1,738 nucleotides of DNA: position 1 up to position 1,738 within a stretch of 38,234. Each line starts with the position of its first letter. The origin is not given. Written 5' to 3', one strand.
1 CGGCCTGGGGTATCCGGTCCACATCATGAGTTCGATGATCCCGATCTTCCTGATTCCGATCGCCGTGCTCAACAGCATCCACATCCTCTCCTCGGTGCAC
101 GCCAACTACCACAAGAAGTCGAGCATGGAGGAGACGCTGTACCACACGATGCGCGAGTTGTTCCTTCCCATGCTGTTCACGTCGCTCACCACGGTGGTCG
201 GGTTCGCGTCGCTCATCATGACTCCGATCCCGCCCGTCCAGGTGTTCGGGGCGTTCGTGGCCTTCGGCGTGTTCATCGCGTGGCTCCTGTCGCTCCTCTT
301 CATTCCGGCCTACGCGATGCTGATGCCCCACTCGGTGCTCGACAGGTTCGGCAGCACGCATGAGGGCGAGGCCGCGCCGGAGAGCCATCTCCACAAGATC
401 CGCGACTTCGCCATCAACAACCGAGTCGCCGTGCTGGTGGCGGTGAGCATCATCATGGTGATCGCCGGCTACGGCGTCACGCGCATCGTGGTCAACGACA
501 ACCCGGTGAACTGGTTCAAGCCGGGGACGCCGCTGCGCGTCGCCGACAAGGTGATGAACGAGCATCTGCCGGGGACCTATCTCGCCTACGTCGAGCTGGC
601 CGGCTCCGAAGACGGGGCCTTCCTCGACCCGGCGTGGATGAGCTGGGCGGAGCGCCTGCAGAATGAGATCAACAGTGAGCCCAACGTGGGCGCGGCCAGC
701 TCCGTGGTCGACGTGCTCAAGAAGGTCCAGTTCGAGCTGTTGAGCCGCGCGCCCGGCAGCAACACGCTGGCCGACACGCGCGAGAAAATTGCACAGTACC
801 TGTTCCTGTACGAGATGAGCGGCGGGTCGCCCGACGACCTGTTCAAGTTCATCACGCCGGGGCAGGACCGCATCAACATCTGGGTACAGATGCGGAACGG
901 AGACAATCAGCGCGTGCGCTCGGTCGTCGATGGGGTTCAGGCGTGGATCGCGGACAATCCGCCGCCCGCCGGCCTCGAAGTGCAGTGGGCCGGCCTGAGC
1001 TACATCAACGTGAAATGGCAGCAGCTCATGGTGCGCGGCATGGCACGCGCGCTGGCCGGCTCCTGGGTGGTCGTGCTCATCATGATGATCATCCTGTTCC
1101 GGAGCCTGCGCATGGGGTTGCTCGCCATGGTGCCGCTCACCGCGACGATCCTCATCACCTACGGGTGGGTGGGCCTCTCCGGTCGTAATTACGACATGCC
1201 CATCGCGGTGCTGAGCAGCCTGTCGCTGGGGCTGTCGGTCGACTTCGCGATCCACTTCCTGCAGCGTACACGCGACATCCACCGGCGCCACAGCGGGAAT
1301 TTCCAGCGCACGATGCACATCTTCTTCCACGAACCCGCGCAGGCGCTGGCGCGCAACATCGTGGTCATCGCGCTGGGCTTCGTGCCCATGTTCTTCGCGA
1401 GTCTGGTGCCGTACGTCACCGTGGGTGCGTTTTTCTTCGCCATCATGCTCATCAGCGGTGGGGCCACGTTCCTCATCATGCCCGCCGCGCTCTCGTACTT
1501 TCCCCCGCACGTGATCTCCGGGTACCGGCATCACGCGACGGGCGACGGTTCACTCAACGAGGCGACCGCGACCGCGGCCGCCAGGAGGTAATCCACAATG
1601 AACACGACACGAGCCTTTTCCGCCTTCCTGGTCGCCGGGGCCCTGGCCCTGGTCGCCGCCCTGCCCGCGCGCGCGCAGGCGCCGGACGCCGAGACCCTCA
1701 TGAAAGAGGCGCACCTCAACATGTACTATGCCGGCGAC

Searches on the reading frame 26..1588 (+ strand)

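Call 24: search_protein_families(library=pfam, proteins=[window:26-1588:+], max_evalue=0.00001)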
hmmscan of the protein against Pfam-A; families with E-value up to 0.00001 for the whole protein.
window:26-1588:+ (521 aa): 3 families
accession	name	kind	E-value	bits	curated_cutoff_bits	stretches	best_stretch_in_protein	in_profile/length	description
PF03176.21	MMPL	-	4e-19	69.2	20.5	1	281-491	86-301/333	MMPL family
PF02460.24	Patched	-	1.6e-06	28.4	23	1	4-95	62-152/156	Patched SSD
PF12349.14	Sterol-sensing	-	3.2e-06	27.5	22.3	1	3-93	40-129/153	Sterol-sensing domain of SREBP cleavage-activation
